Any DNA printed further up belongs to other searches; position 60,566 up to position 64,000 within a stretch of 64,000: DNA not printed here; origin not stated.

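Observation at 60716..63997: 1093-aa Sec-signal multidomain glycosyltransferase-like protein in an AT-rich, compositionally distinct gene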

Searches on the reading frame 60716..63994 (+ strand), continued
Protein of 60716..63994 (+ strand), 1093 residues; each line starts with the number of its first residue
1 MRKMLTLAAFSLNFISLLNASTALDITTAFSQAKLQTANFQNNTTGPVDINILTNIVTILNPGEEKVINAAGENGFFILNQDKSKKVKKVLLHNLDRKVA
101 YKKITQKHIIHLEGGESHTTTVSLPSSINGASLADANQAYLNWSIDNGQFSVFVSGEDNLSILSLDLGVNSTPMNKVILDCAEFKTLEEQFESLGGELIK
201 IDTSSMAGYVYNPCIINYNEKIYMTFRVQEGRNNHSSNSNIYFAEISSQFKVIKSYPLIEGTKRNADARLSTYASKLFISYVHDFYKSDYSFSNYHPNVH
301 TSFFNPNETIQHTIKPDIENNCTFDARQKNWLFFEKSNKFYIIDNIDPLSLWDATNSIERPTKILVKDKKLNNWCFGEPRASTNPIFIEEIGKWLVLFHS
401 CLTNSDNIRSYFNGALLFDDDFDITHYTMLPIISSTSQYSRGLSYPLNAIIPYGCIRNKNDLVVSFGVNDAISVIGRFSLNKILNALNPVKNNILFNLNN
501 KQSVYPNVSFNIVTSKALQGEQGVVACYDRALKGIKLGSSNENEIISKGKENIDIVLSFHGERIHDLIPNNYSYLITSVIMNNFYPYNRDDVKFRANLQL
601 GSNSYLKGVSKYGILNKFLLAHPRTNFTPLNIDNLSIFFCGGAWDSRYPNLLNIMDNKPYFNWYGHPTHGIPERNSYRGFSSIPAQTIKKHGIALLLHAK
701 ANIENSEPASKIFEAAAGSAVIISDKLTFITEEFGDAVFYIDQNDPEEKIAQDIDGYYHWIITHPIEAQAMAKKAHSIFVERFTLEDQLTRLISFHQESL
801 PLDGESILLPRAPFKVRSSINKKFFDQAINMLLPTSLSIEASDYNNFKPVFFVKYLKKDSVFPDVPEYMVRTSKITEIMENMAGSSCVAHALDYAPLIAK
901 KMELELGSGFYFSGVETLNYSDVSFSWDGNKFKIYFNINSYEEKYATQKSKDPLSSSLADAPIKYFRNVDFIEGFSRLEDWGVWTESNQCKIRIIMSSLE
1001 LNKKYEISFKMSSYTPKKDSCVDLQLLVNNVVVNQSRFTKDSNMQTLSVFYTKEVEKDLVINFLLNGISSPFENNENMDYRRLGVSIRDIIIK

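Call 28: search_protein_families(library=pfam, proteins=[P0026, P0028, P0030, P0032, P0039, P0047, P0058, P0051, P0025, P0024], max_evalue=0.01)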
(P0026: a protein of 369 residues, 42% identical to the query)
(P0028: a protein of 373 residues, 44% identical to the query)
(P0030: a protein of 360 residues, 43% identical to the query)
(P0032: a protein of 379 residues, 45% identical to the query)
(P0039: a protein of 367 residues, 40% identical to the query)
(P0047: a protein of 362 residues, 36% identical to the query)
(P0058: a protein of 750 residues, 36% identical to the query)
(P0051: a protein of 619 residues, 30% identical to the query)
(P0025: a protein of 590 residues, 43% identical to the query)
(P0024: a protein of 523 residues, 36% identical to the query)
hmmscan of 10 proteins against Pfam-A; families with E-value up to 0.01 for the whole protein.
P0026 (369 aa): 1 family
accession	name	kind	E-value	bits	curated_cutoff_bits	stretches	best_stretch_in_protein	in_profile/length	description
PF13524.12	Glyco_trans_1_2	-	1.9e-09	38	25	1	214-352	8-139/144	Glycosyl transferase-like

P0028 (373 aa): 1 family
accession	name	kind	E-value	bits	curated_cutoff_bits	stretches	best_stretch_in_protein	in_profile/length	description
PF13524.12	Glyco_trans_1_2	-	1.4e-10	41.7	25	1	208-354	5-143/144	Glycosyl transferase-like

P0030 (360 aa): 1 family
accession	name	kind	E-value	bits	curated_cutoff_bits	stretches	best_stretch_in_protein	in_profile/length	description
PF13524.12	Glyco_trans_1_2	-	3.2e-09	37.3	25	1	202-345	3-138/144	Glycosyl transferase-like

P0032 (379 aa): 1 family
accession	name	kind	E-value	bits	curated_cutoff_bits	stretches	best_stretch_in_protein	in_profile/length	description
PF13524.12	Glyco_trans_1_2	-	1.1e-10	42.1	25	1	225-362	16-142/144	Glycosyl transferase-like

P0039 (367 aa): 1 family
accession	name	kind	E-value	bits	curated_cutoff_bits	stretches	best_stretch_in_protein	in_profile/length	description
PF13524.12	Glyco_trans_1_2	-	2.9e-09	37.5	25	1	211-355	7-143/144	Glycosyl transferase-like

P0047 (362 aa): 1 family
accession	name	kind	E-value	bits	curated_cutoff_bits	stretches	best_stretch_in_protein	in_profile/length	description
PF13524.12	Glyco_trans_1_2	-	1.9e-12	47.8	25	1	206-348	5-139/144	Glycosyl transferase-like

P0058 (750 aa): 1 family
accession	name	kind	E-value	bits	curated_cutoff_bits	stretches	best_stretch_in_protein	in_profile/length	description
PF13524.12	Glyco_trans_1_2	-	7.2e-12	45.9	25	1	154-300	5-143/144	Glycosyl transferase-like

P0051 (619 aa): 2 families
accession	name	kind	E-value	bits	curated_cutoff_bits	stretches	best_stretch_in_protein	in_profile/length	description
PF13524.12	Glyco_trans_1_2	-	1.1e-10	42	25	1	158-297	14-143/144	Glycosyl transferase-like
PF00535.33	Glycos_transf_2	-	5.3e-08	33.4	23.3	1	333-434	11-110/168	Glycosyl transferase family 2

P0025 (590 aa): 3 families
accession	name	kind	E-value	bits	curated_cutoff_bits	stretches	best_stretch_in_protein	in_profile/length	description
PF13524.12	Glyco_trans_1_2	-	1e-06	29.2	25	1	226-361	17-142/144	Glycosyl transferase-like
PF12895.13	ANAPC3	-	0.00044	20.9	27.2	0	406-448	18-59/82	Anaphase-promoting complex, cyclosome, subunit 3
PF13176.12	TPR_7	-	0.0044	17.5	27.9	0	414-443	2-33/36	Tetratricopeptide repeat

P0024 (523 aa): 1 family
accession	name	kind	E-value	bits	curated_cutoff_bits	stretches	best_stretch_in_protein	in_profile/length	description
PF13524.12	Glyco_trans_1_2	-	0.00017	22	25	1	223-343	19-133/144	Glycosyl transferase-like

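Call 29: list_cluster_members(proteins=[P0026, P0028, P0030, P0032, P0039, P0047, P0058, P0051, P0025, P0015])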
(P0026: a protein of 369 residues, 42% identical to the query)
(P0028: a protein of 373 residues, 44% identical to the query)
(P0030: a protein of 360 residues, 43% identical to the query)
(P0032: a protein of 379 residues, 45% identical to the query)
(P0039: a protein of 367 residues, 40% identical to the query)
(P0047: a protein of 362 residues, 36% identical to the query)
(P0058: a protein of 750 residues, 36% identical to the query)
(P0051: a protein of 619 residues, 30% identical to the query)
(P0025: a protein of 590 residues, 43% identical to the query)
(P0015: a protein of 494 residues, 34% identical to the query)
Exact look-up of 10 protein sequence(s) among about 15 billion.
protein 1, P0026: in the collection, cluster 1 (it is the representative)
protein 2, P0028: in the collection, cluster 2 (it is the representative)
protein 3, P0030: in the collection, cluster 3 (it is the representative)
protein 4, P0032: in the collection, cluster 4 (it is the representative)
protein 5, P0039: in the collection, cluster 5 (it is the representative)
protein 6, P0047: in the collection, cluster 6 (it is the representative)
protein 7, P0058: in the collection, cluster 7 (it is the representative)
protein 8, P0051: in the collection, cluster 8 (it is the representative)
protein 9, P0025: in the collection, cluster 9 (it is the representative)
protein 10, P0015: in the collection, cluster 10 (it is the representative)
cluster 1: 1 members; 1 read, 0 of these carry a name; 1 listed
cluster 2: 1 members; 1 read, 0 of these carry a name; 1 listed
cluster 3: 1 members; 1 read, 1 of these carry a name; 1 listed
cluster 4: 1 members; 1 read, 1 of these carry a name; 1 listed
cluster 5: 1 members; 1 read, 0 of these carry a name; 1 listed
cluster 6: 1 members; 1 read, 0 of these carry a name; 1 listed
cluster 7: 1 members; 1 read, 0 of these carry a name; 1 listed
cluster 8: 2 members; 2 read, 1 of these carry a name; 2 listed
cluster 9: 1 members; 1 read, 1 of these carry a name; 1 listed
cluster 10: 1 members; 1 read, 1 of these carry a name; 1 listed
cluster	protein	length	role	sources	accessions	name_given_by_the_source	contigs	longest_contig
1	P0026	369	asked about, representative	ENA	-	-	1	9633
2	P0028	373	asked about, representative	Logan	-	-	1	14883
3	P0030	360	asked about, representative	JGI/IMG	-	hypothetical protein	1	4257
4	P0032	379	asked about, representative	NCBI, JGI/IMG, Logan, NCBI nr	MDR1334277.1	MAG: hypothetical protein LBJ71_03600 [Holosporaceae bacterium] | hypothetical protein | hypothetical protein [Holosporaceae bacterium]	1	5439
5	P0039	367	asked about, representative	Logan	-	-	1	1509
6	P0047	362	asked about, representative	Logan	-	-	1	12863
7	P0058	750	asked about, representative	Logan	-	-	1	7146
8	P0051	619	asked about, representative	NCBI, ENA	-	-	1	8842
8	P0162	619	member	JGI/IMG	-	hypothetical protein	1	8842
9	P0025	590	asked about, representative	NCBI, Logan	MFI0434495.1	MAG: hypothetical protein ACH350_02050 [Parachlamydiaceae bacterium]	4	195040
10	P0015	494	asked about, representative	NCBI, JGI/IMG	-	hypothetical protein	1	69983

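Call 50: predict_structure(alignment_id=A3)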
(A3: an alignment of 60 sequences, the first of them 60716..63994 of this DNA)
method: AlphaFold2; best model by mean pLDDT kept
length: 1093 residues; sequences in the alignment: 60
mean_pLDDT: 63.0   pTM: 0.47
mean pLDDT of the five models: 63.0, 61.1, 59.3, 59.1, 58.1
residues with pLDDT >= 90: 337; 70-90: 203; 50-70: 78; < 50: 475
segments of 3 or more residues with pLDDT < 50: 17-33, 126-176, 492-706, 860-895, 940-1093
pLDDT, mean of each block of 10 residues (from residue 1): 65 50 42 63 84 83 88 71 78 83 84 87 54 29 29 29 31 47 79 96 94 97 96 76 97 97 90 98 80 84 98 97 95 98 97 98 98 95 97 98 91 97 96 90 80 97 96 97 90 34 28 33 25 26 31 38 36 39 39 37 30 38 31 21 28 27 24 25 33 40 48 92 94 96 95 96 97 96 83 83 81 68 79 84 60 69 31 33 31 49 79 72 75 70 38 29 22 24 33 39 39 33 25 27 26 32 32 28 31 30
secondary structure, 60 per line:
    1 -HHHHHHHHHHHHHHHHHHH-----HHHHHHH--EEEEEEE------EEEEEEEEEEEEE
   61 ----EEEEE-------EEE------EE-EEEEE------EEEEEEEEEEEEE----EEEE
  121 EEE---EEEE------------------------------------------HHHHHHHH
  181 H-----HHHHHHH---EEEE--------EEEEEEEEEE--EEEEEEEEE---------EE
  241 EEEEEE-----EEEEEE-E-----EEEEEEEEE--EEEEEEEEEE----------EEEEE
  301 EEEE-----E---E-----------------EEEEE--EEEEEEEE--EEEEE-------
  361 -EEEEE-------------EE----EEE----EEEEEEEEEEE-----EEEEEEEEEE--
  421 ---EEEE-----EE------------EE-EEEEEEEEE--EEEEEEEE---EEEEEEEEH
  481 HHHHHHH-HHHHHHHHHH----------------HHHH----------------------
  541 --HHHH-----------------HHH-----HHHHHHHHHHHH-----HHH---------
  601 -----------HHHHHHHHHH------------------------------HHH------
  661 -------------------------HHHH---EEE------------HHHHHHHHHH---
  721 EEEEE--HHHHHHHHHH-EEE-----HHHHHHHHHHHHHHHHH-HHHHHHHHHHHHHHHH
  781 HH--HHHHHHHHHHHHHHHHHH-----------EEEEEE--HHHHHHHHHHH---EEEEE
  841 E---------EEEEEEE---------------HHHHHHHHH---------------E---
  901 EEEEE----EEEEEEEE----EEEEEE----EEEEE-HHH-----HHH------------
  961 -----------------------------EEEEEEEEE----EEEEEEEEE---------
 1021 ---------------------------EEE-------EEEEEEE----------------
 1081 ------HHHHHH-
elements in order (helices of 4 or more, strands of 3 or more residues): H2-20 H26-32 E35-41 E48-60 E65-69 E77-79 E89-93 E100-112 E117-123 E127-130 H173-181 H187-193 E197-200 E209-218 E221-229 E239-246 E252-257 E265-273 E276-285 E296-304 E332-336 E339-346 E349-353 E362-366 E386-388 E393-403 E409-418 E424-427 E450-458 E461-468 E472-479 H480-487 H489-498 H515-518 H543-546 H572-583 H612-621 H686-689 E693-695 H708-717 E721-725 H728-737 E739-741 H747-763 H765-782 H785-802 E814-819 H822-832 E836-841 E851-857 H873-881 E901-905 E910-917 E922-927 E932-936 E990-998 E1003-1011 E1048-1050 E1058-1064 H1087-1092

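Call 56: find_homologous_proteins(query=A5, max_evalue=0.01)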
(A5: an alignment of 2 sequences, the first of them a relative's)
Query A5 (2 sequences): 37 candidates shared short words with the query, none scored E <= 0.01.

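Call 64: fold_search(model_id=the predicted structure, library=pdb)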
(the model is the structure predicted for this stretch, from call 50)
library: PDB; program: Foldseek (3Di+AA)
matches with E <= 10: 999; with E <= 0.001: 199
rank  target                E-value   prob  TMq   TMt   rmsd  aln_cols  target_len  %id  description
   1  4udg_A                5.9e-14  1.00  0.22  0.67   4.7       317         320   13  Crystal structure of b-1,4-mannopyranosyl-chitobiose phosphorylase at 1.60 Angstrom in complex with N-acetylglucosamin (released 2015-05-27)
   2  1vkd_E                6.9e-14  1.00  0.20  0.62   7.3       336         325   12  Crystal structure of a predicted glycosidase (tm1225) from thermotoga maritima msb8 at 2.10 A resolution (released 2004-05-25)
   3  4udk_E                8.5e-14  1.00  0.22  0.69   4.5       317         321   13  Crystal structure of b-1,4-mannopyranosyl-chitobiose phosphorylase at 1.76 Angstrom from unknown human gut bacteria (U (released 2015-05-27)
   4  1vkd_B                8.5e-14  1.00  0.20  0.62   7.2       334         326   12  Crystal structure of a predicted glycosidase (tm1225) from thermotoga maritima msb8 at 2.10 A resolution (released 2004-05-25)
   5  1vkd_A                9.0e-14  1.00  0.20  0.63   7.2       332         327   12  Crystal structure of a predicted glycosidase (tm1225) from thermotoga maritima msb8 at 2.10 A resolution (released 2004-05-25)
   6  4udk_C                1.9e-13  1.00  0.22  0.68   5.0       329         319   12  Crystal structure of b-1,4-mannopyranosyl-chitobiose phosphorylase at 1.76 Angstrom from unknown human gut bacteria (U (released 2015-05-27)
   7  4udg_B                2.0e-13  1.00  0.22  0.69   4.5       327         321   12  Crystal structure of b-1,4-mannopyranosyl-chitobiose phosphorylase at 1.60 Angstrom in complex with N-acetylglucosamin (released 2015-05-27)
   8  3taw                  2.8e-13  1.00  0.20  0.56   5.1       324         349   14  Crystal structure of a putative glycoside hydrolase (BDI_3141) from Parabacteroides distasonis ATCC 8503 at 1.70 A resol (released 2011-08-24)
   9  9erg_A                4.5e-13  1.00  0.20  0.57   6.5       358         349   17  Uhgb_MS mannoside synthase from an unknown human gut bacterium in complex with Mannose-1-Phosphate (released 2025-10-08)
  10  9erg_B                6.6e-13  1.00  0.20  0.58   6.3       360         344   18  Uhgb_MS mannoside synthase from an unknown human gut bacterium in complex with Mannose-1-Phosphate (released 2025-10-08)
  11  9fj8_B                7.3e-13  1.00  0.21  0.71   4.5       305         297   15  Teth514_1788 1,2-beta-oligomannan phosphorylase in complex with mannotetraose (released 2025-06-11)
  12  4kmi_A                1.1e-12  1.00  0.22  0.57   4.7       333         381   11  Crystal structure of 4-O-beta-D-mannosyl-D-glucose phosphorylase MGP complexed with PO4 (released 2013-09-04)
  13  9fj8_A                1.6e-12  1.00  0.21  0.69   4.6       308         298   15  Teth514_1788 1,2-beta-oligomannan phosphorylase in complex with mannotetraose (released 2025-06-11)
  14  7fir_C                1.8e-12  1.00  0.21  0.66   5.1       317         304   14  The crystal structure of beta-1,2-mannobiose phosphorylase in complex with 1,4-mannobiose (released 2022-01-05)
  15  5b0p_B                2.2e-12  1.00  0.19  0.53   7.4       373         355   16  Beta-1,2-Mannobiose phosphorylase from Listeria innocua - glycerol complex (released 2015-12-02)
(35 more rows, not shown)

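Call 81: search_protein_families(library=ncbifam, proteins=[L001:3746-5632:+, P0005, P0026], max_evalue=0.1)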
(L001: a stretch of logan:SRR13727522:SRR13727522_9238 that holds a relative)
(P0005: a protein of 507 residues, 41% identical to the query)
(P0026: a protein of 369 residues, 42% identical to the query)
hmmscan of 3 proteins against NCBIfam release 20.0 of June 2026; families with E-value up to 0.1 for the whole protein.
L001:3746-5632:+ (629 aa): 1 family
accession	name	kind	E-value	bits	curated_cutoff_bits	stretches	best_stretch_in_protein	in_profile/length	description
NF003000.0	PRK03776.1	equivalog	0.0016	16.5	574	1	35-163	638-761/763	phosphatidylglycerol--membrane-oligosaccharide glycerophosphotransferase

P0005 (507 aa): 1 family
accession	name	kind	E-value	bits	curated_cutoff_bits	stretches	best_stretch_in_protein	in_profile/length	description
TIGR01456.1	CECR5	hypoth_equivalog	0.0077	15.1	139.25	1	97-169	214-287/321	TIGR01456 family HAD-type hydrolase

P0026 (369 aa): 1 family
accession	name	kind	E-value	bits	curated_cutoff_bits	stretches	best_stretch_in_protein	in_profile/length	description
TIGR04100.1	rSAM_pair_X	hypoth_equivalog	0.072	12.7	262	0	58-101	15-57/197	TIGR04100 family radical SAM protein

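Call 82: list_cluster_members(proteins=[P0029, P0036, P0038, P0043, P0044, P0048, P0053, P0054, P0059, P0061])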
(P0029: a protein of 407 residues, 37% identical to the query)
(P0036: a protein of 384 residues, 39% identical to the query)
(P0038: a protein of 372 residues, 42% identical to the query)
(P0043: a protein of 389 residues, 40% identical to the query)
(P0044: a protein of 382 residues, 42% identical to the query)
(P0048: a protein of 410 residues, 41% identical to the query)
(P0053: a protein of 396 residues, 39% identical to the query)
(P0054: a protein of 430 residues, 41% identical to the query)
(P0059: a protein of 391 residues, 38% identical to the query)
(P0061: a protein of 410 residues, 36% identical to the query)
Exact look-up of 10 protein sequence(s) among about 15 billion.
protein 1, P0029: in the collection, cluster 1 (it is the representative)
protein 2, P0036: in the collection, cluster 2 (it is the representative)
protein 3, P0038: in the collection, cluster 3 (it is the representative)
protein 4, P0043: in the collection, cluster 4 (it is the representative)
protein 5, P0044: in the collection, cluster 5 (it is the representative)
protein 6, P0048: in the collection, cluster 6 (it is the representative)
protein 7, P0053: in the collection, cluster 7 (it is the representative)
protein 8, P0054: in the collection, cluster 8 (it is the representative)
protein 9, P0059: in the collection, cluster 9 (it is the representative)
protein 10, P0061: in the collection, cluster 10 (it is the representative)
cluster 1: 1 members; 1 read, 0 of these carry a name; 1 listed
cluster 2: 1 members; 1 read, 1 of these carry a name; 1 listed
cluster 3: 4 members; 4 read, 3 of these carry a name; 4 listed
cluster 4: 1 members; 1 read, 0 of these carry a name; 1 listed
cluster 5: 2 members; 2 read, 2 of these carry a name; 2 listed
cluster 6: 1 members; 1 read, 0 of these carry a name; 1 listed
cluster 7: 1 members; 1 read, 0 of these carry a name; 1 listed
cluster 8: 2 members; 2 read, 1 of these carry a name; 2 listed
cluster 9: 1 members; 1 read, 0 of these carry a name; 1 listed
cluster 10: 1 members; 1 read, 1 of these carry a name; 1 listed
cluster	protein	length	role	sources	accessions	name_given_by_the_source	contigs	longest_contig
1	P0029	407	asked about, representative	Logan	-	-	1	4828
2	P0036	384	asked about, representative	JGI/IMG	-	hypothetical protein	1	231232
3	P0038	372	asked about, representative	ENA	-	-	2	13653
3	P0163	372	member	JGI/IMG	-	hypothetical protein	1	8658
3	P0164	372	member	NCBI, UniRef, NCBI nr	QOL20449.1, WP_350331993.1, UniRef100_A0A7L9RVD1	glycosyltransferase [Candidatus Bodocaedibacter vickermanii] | Glycosyl transferase n=1 Tax=Candidatus Bodocaedibacter vickermanii TaxID=2741701 ... | glycosyl transferase [Candidatus Paracaedibacteraceae bacterium 'Lake Konstanz']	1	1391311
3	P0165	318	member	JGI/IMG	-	hypothetical protein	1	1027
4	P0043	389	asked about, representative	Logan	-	-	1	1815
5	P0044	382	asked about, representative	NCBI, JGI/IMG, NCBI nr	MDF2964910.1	MAG: hypothetical protein K0Q51_298 [Rickettsiaceae bacterium] | hypothetical protein | hypothetical protein [Rickettsiaceae bacterium]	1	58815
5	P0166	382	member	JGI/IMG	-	hypothetical protein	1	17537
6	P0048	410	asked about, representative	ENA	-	-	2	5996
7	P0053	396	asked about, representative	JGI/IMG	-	-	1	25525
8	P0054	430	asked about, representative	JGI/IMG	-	glycosyltransferase involved in cell wall biosynthesis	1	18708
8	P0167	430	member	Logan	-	-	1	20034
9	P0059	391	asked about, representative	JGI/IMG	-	-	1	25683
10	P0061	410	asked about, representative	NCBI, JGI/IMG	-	hypothetical protein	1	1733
